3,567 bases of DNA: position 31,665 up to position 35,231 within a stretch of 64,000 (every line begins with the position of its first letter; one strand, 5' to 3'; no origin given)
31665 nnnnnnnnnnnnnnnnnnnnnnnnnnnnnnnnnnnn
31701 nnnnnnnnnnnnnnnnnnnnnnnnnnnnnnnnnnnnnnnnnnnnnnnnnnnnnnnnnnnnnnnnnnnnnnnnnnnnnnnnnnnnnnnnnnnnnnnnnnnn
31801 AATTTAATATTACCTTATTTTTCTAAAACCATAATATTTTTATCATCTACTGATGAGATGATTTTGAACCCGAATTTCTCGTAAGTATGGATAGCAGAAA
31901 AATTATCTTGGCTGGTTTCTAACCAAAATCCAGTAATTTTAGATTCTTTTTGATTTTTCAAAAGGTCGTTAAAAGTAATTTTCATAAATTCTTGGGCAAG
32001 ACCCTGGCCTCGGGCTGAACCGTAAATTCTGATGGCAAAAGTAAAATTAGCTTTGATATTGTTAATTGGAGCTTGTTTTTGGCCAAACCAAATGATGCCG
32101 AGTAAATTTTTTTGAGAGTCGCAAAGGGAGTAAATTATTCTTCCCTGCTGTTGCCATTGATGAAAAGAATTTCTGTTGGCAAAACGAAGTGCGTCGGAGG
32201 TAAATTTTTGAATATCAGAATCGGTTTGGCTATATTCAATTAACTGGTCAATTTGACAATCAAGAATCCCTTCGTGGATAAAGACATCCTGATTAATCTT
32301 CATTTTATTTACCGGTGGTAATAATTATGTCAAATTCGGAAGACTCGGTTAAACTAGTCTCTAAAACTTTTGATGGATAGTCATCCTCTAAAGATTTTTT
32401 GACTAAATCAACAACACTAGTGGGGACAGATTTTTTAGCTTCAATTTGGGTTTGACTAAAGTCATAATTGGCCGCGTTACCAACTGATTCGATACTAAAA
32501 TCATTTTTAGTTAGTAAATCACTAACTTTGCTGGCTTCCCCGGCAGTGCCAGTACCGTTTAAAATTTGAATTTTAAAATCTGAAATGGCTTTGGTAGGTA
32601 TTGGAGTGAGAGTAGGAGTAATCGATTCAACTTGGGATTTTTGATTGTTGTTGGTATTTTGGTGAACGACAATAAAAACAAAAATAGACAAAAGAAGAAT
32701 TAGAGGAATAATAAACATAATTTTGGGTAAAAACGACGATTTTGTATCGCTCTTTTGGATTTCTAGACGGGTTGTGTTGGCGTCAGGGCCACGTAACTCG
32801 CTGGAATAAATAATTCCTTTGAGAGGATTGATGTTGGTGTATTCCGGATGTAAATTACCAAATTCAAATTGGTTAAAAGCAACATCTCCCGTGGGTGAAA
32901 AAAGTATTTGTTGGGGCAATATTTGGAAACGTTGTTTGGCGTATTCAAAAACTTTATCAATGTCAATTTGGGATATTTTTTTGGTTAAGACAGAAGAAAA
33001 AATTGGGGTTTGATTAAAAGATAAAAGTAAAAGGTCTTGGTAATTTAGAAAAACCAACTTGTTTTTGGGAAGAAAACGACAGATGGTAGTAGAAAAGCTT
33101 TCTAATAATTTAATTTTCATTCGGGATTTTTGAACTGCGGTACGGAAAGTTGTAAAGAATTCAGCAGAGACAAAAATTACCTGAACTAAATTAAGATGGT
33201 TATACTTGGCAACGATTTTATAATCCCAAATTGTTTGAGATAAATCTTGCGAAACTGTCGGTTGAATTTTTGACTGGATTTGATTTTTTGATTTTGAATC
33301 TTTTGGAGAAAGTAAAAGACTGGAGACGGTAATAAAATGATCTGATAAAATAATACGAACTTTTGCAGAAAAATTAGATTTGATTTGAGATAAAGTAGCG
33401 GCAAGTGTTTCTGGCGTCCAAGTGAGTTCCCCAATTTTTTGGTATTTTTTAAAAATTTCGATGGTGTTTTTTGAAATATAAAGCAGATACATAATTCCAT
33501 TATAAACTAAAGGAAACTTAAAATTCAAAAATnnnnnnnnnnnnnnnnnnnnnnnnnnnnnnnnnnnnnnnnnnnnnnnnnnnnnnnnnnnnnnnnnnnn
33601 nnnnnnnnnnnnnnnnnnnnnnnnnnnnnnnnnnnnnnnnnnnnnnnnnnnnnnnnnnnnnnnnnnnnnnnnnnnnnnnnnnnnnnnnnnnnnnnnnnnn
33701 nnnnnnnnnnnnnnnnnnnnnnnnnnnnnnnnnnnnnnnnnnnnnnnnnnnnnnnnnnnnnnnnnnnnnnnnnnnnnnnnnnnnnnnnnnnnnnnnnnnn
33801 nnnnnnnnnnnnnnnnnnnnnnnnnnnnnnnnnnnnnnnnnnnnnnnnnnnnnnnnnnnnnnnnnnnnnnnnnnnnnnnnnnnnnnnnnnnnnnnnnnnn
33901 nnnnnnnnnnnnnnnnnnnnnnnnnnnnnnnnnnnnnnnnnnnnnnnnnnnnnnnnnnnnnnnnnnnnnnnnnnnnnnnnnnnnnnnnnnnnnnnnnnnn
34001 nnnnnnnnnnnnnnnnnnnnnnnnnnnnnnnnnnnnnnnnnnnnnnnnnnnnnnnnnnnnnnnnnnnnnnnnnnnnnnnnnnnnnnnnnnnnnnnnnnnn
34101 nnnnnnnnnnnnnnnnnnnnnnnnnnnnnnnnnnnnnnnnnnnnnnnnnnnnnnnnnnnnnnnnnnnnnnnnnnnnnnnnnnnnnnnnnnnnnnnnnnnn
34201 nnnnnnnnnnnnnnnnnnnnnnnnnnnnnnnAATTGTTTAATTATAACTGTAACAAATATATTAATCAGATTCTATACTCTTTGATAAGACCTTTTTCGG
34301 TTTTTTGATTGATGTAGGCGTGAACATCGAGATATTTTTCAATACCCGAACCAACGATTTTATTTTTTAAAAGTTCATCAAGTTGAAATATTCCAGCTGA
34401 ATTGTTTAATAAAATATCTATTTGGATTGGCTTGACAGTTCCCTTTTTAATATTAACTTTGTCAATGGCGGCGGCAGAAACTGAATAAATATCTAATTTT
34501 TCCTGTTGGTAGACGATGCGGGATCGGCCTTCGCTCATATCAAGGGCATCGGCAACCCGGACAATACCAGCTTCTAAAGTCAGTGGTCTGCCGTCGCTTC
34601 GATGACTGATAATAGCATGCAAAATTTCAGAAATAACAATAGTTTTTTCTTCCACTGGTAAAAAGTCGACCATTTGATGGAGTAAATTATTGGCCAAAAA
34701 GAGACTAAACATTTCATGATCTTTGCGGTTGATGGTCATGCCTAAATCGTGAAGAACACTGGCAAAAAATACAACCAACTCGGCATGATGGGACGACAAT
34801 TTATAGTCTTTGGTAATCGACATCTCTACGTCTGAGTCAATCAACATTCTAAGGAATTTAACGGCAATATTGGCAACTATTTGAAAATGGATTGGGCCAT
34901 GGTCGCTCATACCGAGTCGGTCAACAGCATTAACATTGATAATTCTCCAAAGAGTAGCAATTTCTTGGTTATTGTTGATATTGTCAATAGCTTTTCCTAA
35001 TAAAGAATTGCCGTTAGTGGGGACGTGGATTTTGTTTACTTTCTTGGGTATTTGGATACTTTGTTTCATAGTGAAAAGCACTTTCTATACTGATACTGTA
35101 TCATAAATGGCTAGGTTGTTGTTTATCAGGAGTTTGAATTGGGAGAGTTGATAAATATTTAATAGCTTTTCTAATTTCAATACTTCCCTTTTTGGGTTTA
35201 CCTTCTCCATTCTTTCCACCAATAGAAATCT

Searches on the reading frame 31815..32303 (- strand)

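Call 95: search_protein_families(library=pfam, proteins=[window:31815-32303:-], max_evalue=0.001)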
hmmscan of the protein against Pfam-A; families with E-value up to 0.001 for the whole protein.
window:31815-32303:- (162 aa): 4 families
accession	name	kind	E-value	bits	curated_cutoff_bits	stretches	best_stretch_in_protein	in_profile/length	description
PF00583.31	Acetyltransf_1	-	1.3e-05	25.9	20.7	1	47-146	24-116/116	Acetyltransferase (GNAT) family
PF13302.13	Acetyltransf_3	-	1.4e-05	26.3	25.4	1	32-147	25-138/138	Acetyltransferase (GNAT) domain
PF13508.13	Acetyltransf_7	-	0.00015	22.5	27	1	93-147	36-83/84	Acetyltransferase (GNAT) domain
PF13673.13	Acetyltransf_10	-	0.00048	20.5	23.6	1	40-155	15-116/128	Acetyltransferase (GNAT) domain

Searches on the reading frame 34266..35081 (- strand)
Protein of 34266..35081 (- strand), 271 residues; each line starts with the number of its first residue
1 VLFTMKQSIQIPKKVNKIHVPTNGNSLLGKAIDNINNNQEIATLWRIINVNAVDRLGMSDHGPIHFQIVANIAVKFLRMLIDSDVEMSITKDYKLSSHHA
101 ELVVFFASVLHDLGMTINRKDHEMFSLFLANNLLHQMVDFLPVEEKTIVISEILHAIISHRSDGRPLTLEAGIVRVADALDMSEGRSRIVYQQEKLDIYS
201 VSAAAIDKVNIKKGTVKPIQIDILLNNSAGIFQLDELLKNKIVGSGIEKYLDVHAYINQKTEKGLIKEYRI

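Call 89: search_protein_families(library=pfam, proteins=[window:34266-35081:-], max_evalue=0.001)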
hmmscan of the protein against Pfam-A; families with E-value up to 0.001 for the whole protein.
window:34266-35081:- (271 aa): 1 family
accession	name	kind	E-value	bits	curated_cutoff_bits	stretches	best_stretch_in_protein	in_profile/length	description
PF01966.28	HD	-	3.9e-06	27.6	22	1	98-182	21-115/116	HD domain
